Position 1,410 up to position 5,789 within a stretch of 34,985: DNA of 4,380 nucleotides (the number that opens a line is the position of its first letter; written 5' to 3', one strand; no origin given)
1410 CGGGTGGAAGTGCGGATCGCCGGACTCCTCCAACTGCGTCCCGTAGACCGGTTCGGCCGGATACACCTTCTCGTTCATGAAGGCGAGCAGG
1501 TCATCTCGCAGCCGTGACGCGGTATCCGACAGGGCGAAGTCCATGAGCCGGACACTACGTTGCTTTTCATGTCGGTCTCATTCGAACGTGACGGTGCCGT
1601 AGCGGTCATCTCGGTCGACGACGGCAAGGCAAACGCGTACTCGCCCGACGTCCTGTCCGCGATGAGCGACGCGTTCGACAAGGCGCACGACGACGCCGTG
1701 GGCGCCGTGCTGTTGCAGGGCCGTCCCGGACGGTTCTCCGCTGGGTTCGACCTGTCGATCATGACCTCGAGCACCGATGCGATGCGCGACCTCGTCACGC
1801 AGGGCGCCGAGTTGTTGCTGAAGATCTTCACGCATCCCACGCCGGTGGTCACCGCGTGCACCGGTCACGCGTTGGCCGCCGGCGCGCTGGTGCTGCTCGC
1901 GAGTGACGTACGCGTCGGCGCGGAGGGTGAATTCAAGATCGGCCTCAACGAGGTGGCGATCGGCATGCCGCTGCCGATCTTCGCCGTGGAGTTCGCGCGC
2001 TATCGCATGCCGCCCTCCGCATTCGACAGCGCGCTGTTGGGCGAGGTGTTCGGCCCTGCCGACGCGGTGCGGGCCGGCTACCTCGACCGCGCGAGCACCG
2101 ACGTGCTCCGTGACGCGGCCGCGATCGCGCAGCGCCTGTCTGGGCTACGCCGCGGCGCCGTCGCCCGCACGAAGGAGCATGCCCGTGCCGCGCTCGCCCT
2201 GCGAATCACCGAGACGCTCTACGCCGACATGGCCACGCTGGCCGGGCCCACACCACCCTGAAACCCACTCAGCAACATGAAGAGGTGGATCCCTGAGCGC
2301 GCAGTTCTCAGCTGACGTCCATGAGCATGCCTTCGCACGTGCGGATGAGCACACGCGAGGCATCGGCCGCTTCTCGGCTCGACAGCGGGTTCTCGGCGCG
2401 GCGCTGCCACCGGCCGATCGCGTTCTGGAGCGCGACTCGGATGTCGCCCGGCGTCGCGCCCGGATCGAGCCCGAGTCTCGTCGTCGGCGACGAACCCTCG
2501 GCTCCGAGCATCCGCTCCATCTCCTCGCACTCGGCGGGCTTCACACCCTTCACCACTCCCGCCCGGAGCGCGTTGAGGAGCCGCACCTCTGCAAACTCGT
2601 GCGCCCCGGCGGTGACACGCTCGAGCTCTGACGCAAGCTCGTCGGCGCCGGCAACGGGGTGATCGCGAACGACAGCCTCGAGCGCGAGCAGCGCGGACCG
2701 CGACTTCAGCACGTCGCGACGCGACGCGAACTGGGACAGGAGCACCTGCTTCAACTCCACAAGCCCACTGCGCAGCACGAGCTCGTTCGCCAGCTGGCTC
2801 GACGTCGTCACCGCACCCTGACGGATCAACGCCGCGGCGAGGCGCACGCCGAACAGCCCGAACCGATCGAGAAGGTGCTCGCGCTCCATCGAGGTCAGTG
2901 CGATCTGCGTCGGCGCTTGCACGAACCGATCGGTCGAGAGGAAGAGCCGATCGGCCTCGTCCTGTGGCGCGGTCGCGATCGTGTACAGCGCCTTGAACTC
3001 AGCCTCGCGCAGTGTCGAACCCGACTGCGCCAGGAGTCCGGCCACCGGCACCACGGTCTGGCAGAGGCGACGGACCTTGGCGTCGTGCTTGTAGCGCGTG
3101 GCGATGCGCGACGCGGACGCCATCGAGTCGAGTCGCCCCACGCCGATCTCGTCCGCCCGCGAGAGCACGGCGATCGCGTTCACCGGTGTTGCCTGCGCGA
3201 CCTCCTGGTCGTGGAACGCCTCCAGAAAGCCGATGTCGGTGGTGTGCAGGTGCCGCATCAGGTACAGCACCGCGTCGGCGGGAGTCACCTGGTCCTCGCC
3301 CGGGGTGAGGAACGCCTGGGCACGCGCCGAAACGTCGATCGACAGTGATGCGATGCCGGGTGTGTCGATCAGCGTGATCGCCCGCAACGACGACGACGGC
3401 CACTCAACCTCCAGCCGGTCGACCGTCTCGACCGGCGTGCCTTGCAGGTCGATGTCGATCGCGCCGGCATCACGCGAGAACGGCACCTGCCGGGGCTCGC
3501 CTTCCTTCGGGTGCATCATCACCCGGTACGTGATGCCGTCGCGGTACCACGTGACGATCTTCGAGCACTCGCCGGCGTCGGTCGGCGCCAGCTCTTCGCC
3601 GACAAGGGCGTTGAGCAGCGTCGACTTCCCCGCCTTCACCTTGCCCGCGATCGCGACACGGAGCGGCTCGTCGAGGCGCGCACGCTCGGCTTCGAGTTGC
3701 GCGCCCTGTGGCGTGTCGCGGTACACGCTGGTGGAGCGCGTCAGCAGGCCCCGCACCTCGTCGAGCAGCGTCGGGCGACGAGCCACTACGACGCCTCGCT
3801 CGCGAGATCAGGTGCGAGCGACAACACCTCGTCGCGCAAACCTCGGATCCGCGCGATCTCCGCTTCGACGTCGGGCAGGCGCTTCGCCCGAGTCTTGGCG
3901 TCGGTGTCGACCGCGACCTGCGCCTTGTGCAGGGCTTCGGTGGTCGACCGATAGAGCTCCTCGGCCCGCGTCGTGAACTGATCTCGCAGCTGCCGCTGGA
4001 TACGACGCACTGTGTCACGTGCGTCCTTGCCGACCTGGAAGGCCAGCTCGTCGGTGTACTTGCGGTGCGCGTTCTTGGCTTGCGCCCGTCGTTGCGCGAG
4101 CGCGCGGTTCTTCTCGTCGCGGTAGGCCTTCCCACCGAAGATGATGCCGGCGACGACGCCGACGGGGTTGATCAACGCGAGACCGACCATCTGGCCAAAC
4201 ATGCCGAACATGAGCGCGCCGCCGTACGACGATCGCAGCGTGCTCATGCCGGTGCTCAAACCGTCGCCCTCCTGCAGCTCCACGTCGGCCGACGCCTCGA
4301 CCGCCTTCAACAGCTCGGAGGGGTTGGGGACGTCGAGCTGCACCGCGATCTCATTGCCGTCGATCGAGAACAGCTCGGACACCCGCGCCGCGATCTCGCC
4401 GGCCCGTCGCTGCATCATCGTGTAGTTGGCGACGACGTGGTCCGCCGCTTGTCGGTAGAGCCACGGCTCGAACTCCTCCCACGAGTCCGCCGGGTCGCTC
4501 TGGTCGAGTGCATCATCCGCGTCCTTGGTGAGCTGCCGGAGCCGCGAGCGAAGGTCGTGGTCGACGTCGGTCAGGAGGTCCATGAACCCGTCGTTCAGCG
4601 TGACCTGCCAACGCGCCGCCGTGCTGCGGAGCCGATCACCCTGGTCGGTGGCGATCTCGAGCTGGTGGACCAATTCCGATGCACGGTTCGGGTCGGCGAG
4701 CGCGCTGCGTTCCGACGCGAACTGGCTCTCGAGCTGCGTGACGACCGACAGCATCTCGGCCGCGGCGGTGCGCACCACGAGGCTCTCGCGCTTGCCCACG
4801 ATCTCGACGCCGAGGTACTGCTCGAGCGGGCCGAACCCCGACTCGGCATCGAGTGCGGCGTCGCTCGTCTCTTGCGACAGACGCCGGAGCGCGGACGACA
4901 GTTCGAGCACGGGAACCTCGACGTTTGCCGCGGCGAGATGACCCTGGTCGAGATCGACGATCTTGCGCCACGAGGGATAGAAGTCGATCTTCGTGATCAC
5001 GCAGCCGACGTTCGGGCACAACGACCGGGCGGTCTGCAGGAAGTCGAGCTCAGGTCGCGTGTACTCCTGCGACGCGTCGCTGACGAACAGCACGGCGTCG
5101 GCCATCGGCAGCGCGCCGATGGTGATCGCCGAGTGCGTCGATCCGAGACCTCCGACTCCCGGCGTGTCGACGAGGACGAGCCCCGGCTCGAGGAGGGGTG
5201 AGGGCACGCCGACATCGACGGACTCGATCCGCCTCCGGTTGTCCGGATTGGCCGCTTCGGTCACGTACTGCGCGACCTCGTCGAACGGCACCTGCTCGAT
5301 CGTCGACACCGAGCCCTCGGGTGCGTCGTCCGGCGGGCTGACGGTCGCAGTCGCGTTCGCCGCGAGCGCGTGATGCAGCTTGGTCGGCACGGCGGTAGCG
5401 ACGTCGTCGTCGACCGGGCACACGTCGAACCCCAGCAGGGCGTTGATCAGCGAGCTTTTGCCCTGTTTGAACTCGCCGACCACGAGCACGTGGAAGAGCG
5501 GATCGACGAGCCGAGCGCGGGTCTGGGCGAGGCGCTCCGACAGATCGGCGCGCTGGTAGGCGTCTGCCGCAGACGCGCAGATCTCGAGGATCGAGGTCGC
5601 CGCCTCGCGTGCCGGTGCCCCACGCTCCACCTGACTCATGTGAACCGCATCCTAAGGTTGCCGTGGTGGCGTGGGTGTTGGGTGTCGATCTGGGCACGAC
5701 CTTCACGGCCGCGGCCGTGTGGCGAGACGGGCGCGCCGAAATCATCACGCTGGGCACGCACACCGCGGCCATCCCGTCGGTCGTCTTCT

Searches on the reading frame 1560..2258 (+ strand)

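Call 10: search_protein_families(library=pfam, proteins=[window:1560-2258:+], max_evalue=0.1)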
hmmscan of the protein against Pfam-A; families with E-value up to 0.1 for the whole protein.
window:1560-2258:+ (233 aa): 2 families
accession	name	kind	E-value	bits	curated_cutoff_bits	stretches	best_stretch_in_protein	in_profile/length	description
PF00378.25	ECH_1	-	2.4e-27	96.3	27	1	10-225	2-222/251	Enoyl-CoA hydratase/isomerase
PF16113.10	ECH_2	-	2.4e-10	40.9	27.2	1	23-199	11-190/335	Enoyl-CoA hydratase/isomerase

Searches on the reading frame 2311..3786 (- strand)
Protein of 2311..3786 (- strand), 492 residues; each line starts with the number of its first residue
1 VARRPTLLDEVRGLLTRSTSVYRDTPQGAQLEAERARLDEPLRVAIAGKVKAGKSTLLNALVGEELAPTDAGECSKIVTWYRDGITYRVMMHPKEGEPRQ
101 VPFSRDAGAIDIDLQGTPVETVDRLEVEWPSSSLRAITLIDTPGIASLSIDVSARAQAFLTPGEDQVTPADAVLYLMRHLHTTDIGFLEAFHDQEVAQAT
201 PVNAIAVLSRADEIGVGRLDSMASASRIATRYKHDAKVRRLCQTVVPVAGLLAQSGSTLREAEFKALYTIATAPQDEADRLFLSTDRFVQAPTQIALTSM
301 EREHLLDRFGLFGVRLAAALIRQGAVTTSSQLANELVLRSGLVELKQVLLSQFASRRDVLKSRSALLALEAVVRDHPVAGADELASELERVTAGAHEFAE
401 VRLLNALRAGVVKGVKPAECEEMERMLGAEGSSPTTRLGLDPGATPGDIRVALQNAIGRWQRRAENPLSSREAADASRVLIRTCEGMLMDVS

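Call 10: search_protein_families(library=pfam, proteins=[window:2311-3786:-], max_evalue=0.1)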
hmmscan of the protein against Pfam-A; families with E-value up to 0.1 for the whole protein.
window:2311-3786:- (492 aa): 5 families
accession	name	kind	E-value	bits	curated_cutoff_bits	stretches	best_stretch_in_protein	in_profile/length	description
PF00350.29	Dynamin_N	-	2.8e-10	40.9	27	1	44-179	1-138/168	Dynamin family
PF01926.29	MMR_HSR1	-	2.8e-09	37.5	21.9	2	43-67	1-24/113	50S ribosome-binding GTPase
PF02421.24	FeoB_N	-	0.0049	16.8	27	0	43-65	2-24/156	Ferrous iron transport protein B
PF03193.22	RsgA_GTPase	-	0.0052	17.1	30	0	27-67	93-132/174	RsgA GTPase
PF00009.33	GTP_EFTU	-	0.0052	16.8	26.5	1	43-154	5-88/188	Elongation factor Tu GTP binding domain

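Call 53: search_solved_structures(query=window:2311-3786:-, max_evalue=0.001)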
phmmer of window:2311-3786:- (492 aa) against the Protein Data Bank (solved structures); distinct sequences matched with E-value up to 0.001: 5.
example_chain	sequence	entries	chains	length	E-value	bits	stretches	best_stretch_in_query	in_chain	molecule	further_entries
2j68_A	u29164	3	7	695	3.8e-09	39.2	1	42-157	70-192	BACTERIAL DYNAMIN-LIKE PROTEIN | DYNAMIN FAMILY PROTEIN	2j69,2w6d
6j72_A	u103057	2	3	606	6e-07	32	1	30-147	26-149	Isoniazid inducible gene protein IniA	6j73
7aoi_XL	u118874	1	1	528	4.5e-05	25.8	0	34-65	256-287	GTP-binding protein, putative,mt-EngA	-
6yxx_EA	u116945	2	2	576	6.3e-05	25.3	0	34-65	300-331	mt-EngA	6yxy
5owv_C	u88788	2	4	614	0.00045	22.5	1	37-148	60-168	GTP-binding protein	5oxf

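Call 54: search_protein_families(library=ncbifam, proteins=[window:2311-3786:-], max_evalue=0.001)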
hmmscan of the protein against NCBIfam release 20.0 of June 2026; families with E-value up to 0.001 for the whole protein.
window:2311-3786:- (492 aa): 8 families
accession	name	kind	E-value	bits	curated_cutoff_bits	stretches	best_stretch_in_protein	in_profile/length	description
NF052648.1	DynmDynABac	equivalog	3.9e-08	31.6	1600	1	36-193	36-187/1187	dynamin GTPase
TIGR03594.1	GTPase_EngA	equivalog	7.2e-08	31.9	306.7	1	26-65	161-199/432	ribosome biogenesis GTPase Der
NF000908.1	PRK00089.1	equivalog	1.4e-06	27.9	237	1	44-69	6-31/291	GTPase Era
TIGR00231.1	small_GTP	domain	3.8e-06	26.8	42.5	1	42-148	4-66/164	GTP-binding protein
NF003661.0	PRK05291.1-3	equivalog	1.9e-05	24.2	380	1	34-67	209-242/448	tRNA uridine-5-carboxymethylaminomethyl(34) synthesis GTPase MnmE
TIGR03918.1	GTP_HydF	equivalog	8.4e-05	21.6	325.55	0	42-67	8-33/392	[FeFe] hydrogenase H-cluster maturation GTPase HydF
TIGR00450.1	mnmE_trmE_thdF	equivalog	0.00021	20.5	252.6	1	36-65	204-233/446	tRNA uridine-5-carboxymethylaminomethyl(34) synthesis GTPase MnmE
TIGR03596.1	GTPase_YlqF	equivalog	0.00072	19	208.2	0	30-69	107-146/276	ribosome biogenesis GTPase YlqF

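Call 83: search_protein_families(library=padloc, proteins=[window:2311-3786:-], max_evalue=0.01)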
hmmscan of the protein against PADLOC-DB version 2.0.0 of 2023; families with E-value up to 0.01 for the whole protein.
window:2311-3786:- (492 aa): 2 families
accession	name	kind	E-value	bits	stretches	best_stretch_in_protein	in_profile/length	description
PDLC03839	LeoA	-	2e-10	38.4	2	128-243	101-200/559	-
PDLC03841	LeoBC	-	2.2e-09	35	1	29-183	65-160/601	-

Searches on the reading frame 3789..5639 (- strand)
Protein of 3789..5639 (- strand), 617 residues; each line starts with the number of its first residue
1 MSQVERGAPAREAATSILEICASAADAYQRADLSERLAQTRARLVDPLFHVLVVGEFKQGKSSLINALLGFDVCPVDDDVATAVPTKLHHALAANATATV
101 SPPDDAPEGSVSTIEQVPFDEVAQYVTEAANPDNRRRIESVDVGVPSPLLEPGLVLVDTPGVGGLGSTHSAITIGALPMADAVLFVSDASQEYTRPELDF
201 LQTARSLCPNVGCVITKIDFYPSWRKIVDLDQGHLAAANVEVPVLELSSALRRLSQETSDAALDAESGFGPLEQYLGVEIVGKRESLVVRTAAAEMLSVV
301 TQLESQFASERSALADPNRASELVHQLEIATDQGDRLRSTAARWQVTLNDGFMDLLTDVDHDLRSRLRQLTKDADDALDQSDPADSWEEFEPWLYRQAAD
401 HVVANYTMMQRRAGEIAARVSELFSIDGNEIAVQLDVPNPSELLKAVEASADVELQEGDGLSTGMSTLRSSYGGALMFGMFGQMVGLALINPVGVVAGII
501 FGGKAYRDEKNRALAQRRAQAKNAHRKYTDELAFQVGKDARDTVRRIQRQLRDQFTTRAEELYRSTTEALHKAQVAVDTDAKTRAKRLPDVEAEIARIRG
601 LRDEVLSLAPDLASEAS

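Call 10: search_protein_families(library=pfam, proteins=[window:3789-5639:-], max_evalue=0.1)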
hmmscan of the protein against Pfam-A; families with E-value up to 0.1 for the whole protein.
window:3789-5639:- (617 aa): 5 families
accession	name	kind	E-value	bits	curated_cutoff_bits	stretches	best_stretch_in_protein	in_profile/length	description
PF00350.29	Dynamin_N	-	4.7e-24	85.7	27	1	51-204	1-153/168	Dynamin family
PF01926.29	MMR_HSR1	-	1.6e-06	28.6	21.9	1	51-204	2-100/113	50S ribosome-binding GTPase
PF19180.5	DUF5862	-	0.0001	22.5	33.3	1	458-514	7-64/68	Family of unknown function (DUF5862)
PF00009.33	GTP_EFTU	-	0.007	16.4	26.5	0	153-248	70-168/188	Elongation factor Tu GTP binding domain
PF02263.25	GBP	-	0.094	12.3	21.1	0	47-70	20-43/264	Guanylate-binding protein, N-terminal domain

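Call 52: search_solved_structures(query=window:3789-5639:-, max_evalue=0.001)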
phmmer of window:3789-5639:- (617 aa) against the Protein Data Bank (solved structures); distinct sequences matched with E-value up to 0.001: 4.
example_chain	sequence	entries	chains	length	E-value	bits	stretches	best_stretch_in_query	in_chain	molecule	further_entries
6j72_A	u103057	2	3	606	7.2e-106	358.1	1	19-609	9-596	Isoniazid inducible gene protein IniA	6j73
2j68_A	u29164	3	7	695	2.1e-12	49.6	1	42-202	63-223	BACTERIAL DYNAMIN-LIKE PROTEIN | DYNAMIN FAMILY PROTEIN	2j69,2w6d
5owv_C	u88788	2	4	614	4.6e-06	28.7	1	18-216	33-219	GTP-binding protein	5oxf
5owv_A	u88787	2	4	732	0.00055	21.8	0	32-90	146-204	GTP-binding protein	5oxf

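Call 54: search_protein_families(library=ncbifam, proteins=[window:3789-5639:-], max_evalue=0.001)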
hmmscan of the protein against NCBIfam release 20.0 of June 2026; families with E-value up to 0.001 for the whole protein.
window:3789-5639:- (617 aa): 5 families
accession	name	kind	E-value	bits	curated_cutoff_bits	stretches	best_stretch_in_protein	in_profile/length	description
NF052648.1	DynmDynABac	equivalog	3.6e-10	38.4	1600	1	35-219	28-200/1187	dynamin GTPase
NF000908.1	PRK00089.1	equivalog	1.8e-06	27.4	237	0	154-229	53-131/291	GTPase Era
TIGR03594.1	GTPase_EngA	equivalog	6.8e-06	25.3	306.7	0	155-219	51-119/432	ribosome biogenesis GTPase Der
TIGR03918.1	GTP_HydF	equivalog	3.4e-05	22.9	325.55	0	154-226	58-133/392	[FeFe] hydrogenase H-cluster maturation GTPase HydF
NF007368.0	PRK09866.1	equivalog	0.00062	18.2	1146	0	51-91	72-112/742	clamp-binding protein CrfC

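Call 77: search_solved_structures(query=window:3789-5639:-, max_evalue=1e-50, show_alignments=1)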
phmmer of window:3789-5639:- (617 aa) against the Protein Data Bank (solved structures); distinct sequences matched with E-value up to 1e-50: 1.
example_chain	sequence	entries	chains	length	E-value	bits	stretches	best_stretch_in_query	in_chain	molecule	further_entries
6j72_A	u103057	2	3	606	7.2e-106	358.1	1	19-609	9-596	Isoniazid inducible gene protein IniA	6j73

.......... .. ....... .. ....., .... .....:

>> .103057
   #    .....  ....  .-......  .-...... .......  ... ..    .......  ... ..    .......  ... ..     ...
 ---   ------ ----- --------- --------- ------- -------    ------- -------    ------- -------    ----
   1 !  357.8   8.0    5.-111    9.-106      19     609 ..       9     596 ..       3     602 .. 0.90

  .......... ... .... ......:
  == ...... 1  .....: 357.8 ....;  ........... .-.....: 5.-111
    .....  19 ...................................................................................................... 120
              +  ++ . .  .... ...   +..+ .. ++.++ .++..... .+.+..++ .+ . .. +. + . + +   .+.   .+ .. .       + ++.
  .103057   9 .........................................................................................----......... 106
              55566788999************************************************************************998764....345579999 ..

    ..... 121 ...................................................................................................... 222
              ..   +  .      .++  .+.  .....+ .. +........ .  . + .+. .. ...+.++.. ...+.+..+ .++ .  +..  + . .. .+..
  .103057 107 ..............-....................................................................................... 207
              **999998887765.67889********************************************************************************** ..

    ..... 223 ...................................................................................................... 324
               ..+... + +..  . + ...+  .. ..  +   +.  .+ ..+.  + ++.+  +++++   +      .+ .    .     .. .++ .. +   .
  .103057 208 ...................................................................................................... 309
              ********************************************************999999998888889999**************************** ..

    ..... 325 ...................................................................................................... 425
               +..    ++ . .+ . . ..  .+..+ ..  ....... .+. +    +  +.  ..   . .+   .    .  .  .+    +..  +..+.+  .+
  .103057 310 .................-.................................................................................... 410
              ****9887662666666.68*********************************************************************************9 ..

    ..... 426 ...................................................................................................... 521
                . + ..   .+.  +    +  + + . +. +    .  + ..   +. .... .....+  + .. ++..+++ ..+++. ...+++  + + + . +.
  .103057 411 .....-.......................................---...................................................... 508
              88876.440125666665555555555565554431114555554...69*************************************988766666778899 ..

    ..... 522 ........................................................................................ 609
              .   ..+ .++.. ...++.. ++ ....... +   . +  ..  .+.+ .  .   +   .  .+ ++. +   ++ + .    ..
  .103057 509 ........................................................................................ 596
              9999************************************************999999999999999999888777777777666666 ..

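Call 83: search_protein_families(library=padloc, proteins=[window:3789-5639:-], max_evalue=0.01)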
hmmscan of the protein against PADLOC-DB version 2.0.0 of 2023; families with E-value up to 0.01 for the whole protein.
window:3789-5639:- (617 aa): 2 families
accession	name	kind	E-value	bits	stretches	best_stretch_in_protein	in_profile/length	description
PDLC03841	LeoBC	-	6.4e-21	73.1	2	235-575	242-575/601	-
PDLC03839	LeoA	-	1.3e-16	58.8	3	16-79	15-84/559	-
